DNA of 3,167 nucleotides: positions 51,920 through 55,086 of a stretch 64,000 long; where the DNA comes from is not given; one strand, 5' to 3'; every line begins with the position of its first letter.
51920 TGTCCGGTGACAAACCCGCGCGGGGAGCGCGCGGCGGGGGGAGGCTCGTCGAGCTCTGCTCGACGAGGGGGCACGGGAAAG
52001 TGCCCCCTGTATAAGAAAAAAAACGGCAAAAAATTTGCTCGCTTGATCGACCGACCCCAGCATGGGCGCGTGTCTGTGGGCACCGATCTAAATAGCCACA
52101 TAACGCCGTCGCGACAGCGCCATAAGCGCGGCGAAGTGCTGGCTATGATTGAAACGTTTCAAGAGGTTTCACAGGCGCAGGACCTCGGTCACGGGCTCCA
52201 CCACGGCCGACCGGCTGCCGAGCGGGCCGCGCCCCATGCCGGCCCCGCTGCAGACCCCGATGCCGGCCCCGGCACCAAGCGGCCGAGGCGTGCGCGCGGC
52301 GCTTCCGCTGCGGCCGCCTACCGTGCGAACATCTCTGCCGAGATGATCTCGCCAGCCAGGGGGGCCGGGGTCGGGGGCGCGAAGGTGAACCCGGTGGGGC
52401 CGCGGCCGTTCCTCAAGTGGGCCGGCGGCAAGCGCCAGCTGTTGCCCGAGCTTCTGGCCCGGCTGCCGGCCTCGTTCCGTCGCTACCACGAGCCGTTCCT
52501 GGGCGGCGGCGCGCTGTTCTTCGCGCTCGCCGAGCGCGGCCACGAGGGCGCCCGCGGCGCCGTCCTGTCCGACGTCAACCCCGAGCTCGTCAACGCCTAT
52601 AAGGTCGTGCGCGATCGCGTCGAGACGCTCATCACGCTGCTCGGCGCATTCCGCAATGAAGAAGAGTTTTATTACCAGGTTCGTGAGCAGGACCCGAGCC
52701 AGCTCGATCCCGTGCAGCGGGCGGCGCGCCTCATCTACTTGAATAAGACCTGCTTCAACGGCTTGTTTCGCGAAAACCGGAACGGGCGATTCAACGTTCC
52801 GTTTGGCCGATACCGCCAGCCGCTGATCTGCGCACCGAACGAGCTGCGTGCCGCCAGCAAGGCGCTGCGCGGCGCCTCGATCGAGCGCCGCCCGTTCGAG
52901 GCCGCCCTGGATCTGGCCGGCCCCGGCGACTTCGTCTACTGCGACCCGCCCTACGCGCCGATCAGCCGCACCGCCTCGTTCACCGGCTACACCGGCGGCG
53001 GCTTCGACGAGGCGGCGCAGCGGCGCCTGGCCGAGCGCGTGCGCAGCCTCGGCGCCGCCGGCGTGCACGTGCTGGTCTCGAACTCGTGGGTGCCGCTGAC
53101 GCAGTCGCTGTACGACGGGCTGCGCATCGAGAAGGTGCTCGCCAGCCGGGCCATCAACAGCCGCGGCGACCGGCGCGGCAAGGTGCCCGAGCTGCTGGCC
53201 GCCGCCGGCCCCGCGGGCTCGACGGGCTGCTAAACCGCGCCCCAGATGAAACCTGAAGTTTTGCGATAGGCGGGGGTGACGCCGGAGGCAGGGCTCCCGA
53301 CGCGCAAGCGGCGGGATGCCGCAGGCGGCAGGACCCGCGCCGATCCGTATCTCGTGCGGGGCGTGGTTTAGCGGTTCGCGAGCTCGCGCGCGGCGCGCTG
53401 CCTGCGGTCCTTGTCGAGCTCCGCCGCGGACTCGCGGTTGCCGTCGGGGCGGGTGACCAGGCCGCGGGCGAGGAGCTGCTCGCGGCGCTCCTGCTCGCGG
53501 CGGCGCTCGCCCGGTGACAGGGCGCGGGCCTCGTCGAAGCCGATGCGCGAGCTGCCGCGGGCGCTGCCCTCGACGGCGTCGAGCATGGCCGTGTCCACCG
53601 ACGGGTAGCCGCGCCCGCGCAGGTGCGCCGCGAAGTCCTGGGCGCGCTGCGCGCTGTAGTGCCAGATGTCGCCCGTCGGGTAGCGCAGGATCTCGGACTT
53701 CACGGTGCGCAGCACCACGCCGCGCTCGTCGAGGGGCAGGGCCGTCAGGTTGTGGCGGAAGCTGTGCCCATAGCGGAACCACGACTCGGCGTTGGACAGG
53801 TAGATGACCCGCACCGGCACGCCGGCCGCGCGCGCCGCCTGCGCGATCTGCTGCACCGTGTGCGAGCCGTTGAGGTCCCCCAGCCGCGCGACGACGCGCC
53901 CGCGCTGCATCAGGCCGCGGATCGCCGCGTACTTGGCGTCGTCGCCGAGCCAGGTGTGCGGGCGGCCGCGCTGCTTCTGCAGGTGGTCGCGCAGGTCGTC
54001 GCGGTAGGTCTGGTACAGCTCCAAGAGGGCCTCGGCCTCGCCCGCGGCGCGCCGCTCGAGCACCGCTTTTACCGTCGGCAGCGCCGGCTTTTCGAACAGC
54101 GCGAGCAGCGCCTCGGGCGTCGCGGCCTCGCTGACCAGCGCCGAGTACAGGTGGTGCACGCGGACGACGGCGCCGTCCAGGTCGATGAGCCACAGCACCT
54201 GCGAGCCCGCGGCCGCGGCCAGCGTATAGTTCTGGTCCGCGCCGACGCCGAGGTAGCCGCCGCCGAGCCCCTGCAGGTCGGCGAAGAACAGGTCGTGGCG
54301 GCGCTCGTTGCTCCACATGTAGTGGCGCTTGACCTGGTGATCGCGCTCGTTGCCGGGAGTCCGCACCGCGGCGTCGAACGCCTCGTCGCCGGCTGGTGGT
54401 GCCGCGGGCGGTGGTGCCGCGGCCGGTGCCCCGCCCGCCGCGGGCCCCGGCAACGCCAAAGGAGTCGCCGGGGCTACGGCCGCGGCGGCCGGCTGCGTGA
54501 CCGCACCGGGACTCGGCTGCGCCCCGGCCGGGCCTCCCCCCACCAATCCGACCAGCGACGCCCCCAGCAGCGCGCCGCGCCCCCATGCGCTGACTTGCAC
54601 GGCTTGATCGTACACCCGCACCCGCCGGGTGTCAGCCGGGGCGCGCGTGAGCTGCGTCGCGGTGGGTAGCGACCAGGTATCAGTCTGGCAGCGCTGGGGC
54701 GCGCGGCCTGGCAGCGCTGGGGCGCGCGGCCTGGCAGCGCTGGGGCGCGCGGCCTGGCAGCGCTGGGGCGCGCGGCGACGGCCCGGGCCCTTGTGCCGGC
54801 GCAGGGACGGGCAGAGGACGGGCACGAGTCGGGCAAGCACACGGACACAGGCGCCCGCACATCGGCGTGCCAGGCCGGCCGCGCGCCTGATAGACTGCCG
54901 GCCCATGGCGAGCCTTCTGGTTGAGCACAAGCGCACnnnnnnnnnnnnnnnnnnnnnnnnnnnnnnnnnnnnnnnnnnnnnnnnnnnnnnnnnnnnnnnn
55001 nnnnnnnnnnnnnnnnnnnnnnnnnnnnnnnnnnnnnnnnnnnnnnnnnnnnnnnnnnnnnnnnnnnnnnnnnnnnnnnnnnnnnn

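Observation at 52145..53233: Orphan Dam-family N6-adenine methyltransferase with an AT-rich, GATC-containing promoter in a 70% GC genome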

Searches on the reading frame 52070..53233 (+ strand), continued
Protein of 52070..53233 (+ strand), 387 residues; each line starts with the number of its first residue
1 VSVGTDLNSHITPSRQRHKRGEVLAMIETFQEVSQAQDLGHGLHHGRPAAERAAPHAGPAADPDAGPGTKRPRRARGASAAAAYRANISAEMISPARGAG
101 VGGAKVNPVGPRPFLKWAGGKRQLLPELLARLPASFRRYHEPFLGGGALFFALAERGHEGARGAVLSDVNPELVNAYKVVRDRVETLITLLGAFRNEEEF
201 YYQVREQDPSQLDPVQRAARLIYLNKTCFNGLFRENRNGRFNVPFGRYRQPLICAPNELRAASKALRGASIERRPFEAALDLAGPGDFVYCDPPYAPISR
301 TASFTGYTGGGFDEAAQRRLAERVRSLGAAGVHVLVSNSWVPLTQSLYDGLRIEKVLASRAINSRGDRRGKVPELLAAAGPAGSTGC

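Call 41: find_encoding_contigs(protein=P0023, flank=5000, max_places=1)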
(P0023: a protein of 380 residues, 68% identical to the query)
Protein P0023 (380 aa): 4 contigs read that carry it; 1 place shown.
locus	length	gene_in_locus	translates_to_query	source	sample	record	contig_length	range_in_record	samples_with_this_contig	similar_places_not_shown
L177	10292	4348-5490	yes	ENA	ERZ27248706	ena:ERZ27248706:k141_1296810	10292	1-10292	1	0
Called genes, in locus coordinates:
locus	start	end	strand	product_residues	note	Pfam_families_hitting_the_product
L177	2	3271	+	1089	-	?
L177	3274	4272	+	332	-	PF01180:DHO_dh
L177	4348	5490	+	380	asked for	PF02086:MethyltransfD12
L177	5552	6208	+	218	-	-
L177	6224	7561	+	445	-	PF00206:Lyase_1, PF10397:ADSL_C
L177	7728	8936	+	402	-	PF06689:zf-C4_ClpX, PF00493:MCM (weak), PF00158:Sigma54_activat (weak), PF00004:AAA, PF07724:AAA_2, PF07728:AAA_5 (weak), PF13401:AAA_22 (faint), PF10431:ClpB_D2-small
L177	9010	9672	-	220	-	PF02527:GidB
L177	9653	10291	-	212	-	?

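Call 42: find_encoding_contigs(protein=P0060, flank=5000, max_places=1)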
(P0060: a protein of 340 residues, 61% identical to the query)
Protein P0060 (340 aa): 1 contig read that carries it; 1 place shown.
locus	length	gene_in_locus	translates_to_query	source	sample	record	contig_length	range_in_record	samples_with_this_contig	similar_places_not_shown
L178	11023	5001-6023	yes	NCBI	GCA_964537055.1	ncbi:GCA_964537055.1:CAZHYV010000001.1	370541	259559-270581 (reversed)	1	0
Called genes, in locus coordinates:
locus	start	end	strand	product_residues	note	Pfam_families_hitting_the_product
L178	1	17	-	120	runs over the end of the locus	PF04020:Phage_holin_4_2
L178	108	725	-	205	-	-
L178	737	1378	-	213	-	-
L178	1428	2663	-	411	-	PF05977:MFS_3, PF07690:MFS_1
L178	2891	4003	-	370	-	-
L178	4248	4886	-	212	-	-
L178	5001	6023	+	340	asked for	PF02086:MethyltransfD12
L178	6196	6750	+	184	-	-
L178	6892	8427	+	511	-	PF00171:Aldedh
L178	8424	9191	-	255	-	-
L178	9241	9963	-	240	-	-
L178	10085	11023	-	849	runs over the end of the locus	PF00912:Transgly, PF17092:PCB_OB, PF00905:Transpeptidase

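Call 43: find_encoding_contigs(protein=P0039, flank=5000, max_places=1)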
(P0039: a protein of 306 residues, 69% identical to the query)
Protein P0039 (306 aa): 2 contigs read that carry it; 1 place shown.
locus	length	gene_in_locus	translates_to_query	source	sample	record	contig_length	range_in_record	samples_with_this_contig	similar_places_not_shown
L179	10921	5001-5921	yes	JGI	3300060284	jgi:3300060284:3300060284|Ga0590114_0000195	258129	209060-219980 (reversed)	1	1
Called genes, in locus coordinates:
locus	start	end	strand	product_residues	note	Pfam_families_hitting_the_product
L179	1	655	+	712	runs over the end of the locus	PF00009:GTP_EFTU, PF03144:GTP_EFTU_D2, PF22042:EF-G_D2 (weak), PF16658:RF3_C (weak), PF14492:EFG_III, PF03764:EFG_IV (weak), PF00679:EFG_C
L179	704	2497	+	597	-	PF05378:Hydant_A_N (weak)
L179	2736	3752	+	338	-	PF01210:NAD_Gly3P_dh_N, PF02558:ApbA, PF07479:NAD_Gly3P_dh_C, PF20618:GPD_NAD_C_bact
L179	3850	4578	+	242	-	-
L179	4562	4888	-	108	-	-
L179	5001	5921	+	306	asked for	PF02086:MethyltransfD12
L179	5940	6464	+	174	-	-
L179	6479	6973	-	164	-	PF14464:Prok-JAB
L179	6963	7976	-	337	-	PF00291:PALP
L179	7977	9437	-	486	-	PF01554:MatE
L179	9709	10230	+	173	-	PF00583:Acetyltransf_1, PF13508:Acetyltransf_7 (faint)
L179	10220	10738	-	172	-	-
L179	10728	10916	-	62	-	-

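Call 58: predict_structure(alignment_id=A4)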
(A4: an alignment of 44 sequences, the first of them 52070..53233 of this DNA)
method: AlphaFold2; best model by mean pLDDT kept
length: 387 residues; sequences in the alignment: 44
mean_pLDDT: 76.5   pTM: 0.74
mean pLDDT of the five models: 76.5, 76.4, 76.2, 75.3, 73.6
residues with pLDDT >= 90: 202; 70-90: 47; 50-70: 41; < 50: 97
segments of 3 or more residues with pLDDT < 50: 1-22, 31-63, 68-99, 365-367
pLDDT, mean of each block of 10 residues (from residue 1): 32 37 54 44 36 41 46 45 45 43 75 80 89 96 92 94 95 96 98 96 94 97 91 73 87 94 97 97 98 77 56 91 98 96 95 91 55 93 62
secondary structure, 60 per line:
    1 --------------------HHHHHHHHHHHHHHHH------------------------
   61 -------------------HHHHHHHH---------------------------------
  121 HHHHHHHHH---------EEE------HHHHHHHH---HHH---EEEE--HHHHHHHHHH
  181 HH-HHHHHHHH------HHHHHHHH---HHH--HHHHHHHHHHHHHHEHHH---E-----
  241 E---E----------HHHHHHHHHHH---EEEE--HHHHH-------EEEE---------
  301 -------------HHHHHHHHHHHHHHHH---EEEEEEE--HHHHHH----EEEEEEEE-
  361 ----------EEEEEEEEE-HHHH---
elements in order: H21-36 H80-87 H121-129 E139-141 H148-155 E165-168 H171-182 H184-191 H198-205 H214-227 H256-266 E270-273 H276-280 E288-291 H314-329 E333-339 H342-347 E352-359 E371-379 H381-384

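Call 60: search_protein_families(library=pfam, proteins=[L175:1-1683:-, L175:2938-3885:-, L176:1-1125:+, L176:2191-2997:-, L178:4248-4886:-, L178:6196-6750:+, L179:5940-6464:+, L179:3850-4578:+, L093:1566-2378:+], max_evalue=0.0001)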
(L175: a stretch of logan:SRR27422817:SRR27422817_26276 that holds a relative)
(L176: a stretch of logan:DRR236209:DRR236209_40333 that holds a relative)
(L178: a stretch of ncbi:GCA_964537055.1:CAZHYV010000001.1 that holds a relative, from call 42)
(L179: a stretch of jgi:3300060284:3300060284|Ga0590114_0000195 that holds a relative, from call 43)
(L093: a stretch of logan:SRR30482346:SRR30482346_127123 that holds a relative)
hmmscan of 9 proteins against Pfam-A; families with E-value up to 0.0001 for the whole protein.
L175:1-1683:- (561 aa): 2 families
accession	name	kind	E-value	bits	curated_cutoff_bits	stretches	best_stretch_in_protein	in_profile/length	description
PF13191.12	AAA_16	-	1.6e-17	64.9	32.6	1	79-266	1-159/167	AAA ATPase domain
PF13401.12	AAA_22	-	9.8e-09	36.1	27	1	104-273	6-120/130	AAA domain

L175:2938-3885:- (315 aa): 1 family
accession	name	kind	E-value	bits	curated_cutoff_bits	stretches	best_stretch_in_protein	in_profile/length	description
PF25046.1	DUF7790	-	3.1e-73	247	23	1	1-256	5-271/272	Domain of unknown function (DUF7790)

L176:1-1125:+ (374 aa): 6 families
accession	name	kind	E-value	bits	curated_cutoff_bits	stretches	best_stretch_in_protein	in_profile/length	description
PF13426.13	PAS_9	-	1.2e-14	54.8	27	1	123-215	4-102/103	PAS domain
PF01740.26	STAS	-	9.5e-14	51.5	22.6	1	251-339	6-94/106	STAS domain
PF00989.32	PAS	-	2.6e-11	43.9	22.6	1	113-210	5-107/113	PAS fold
PF08448.16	PAS_4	-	8.4e-09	36.1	23.1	1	122-171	8-57/110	PAS fold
PF13188.13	PAS_8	-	1.6e-08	34.5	21.8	1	111-162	2-54/65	PAS domain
PF08447.18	PAS_3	-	3.2e-06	27.8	25.6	1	132-211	2-88/89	PAS fold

L176:2191-2997:- (268 aa): 2 families
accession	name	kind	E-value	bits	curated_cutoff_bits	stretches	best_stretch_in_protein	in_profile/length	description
PF25179.1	LMF1_C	-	9.4e-41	139.5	34.2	1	109-245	1-139/139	Lipase maturation factor C-terminal domain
PF06762.20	LMF1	-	1.1e-12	48.8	27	1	2-49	113-161/163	Lipase maturation factor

L178:4248-4886:- (212 aa): 0 families

L178:6196-6750:+ (184 aa): 0 families

L179:5940-6464:+ (174 aa): 0 families

L179:3850-4578:+ (242 aa): 0 families

L093:1566-2378:+ (271 aa): 2 families
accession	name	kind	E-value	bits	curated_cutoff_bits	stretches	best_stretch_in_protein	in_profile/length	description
PF01743.26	PolyA_pol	-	2.1e-32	112.6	23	1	30-161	1-126/126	Poly A polymerase head domain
PF12627.12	PolyA_pol_RNAbd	-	1.5e-10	41.1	22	1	189-236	2-49/64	Probable RNA and SrmB- binding site of polymerase A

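Call 63: list_cluster_members(proteins=[window:52145-53233:+, window:59123-60130:-, window:48840-51728:-, window:57919-58494:+, window:46760-48871:-, window:52070-53233:+])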
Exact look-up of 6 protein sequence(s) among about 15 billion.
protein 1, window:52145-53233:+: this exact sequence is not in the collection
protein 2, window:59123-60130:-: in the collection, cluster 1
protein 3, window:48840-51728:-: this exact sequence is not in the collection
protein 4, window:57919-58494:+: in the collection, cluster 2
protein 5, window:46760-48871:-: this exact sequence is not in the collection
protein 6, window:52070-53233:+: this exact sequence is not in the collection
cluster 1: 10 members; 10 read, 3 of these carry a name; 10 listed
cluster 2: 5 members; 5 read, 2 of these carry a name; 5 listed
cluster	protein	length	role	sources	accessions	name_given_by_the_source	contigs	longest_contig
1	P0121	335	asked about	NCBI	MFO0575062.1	MAG: porphobilinogen synthase [Polyangia bacterium]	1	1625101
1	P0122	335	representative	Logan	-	-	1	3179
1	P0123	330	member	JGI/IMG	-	porphobilinogen synthase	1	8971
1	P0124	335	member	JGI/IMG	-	porphobilinogen synthase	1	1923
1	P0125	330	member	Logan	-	-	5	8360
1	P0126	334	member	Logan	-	-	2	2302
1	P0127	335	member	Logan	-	-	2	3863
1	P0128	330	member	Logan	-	-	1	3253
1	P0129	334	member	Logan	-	-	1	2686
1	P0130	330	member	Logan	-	-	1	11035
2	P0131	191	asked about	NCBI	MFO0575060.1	MAG: hypothetical protein U1A78_13815 [Polyangia bacterium]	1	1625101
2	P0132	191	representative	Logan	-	-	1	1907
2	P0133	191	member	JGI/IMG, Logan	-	hypothetical protein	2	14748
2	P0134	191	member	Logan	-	-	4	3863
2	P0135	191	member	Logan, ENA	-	-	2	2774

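Call 66: find_related_loci(query=A1, collection=viral_contigs, flank=1500)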
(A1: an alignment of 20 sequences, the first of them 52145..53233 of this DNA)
Query A1 (362 aa) in viral_contigs; peptide patterns used: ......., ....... (x = any residue, [..] = any of these).
254 stretches matched a pattern; 175 encode a relative of the query (tblastn E <= 1e-3); the best 80 are kept; 80 distinct loci.
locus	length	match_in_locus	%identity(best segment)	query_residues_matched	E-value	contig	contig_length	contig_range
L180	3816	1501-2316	51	87-355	4e-80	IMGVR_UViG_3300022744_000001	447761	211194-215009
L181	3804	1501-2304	49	88-352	1e-77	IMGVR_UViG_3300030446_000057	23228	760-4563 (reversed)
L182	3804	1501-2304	49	88-352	1e-77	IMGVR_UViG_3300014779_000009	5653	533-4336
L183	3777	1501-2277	48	84-346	2e-77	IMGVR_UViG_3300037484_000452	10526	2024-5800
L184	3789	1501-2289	51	88-351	2e-77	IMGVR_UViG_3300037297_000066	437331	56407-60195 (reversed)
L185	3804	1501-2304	49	88-352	3e-76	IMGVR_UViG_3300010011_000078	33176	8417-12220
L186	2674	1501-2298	49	88-354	3e-76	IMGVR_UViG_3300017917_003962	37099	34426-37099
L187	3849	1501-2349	48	87-362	4e-76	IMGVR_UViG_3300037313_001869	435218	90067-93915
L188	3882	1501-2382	46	54-351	3e-76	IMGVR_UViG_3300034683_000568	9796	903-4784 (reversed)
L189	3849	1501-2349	48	87-362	4e-76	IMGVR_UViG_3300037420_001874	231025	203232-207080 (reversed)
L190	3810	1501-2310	47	87-355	1e-74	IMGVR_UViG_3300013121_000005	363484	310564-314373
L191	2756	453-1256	46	88-352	2e-74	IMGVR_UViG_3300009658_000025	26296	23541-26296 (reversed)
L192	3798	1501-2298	47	88-354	1e-73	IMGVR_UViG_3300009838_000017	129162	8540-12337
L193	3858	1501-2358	47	87-361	8e-74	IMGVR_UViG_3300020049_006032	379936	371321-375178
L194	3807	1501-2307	49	86-357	6e-74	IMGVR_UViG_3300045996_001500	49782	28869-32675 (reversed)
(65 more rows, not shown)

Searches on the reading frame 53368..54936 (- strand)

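Call 5: search_protein_families(library=pfam, proteins=[window:53368-54936:-], max_evalue=0.01)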
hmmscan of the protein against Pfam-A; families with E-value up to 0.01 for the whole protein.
window:53368-54936:- (522 aa): 1 family
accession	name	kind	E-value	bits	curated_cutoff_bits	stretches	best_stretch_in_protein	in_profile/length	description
PF25046.1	DUF7790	-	6.8e-77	258.9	23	1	206-465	1-271/272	Domain of unknown function (DUF7790)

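Call 33: search_protein_families(library=padloc, proteins=[window:53368-54936:-], max_evalue=0.01)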
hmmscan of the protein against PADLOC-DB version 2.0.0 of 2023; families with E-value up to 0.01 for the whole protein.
window:53368-54936:- (522 aa): 0 families

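Call 34: search_protein_families(library=ncbifam, proteins=[window:53368-54936:-], max_evalue=0.001)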
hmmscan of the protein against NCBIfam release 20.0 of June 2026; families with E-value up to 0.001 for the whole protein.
window:53368-54936:- (522 aa): 1 family
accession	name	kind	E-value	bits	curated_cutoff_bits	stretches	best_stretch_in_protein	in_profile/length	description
NF047518.1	LIC_10091_fam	equivalog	1.8e-51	175.2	350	1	187-465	22-316/325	LIC_10091 family lipoprotein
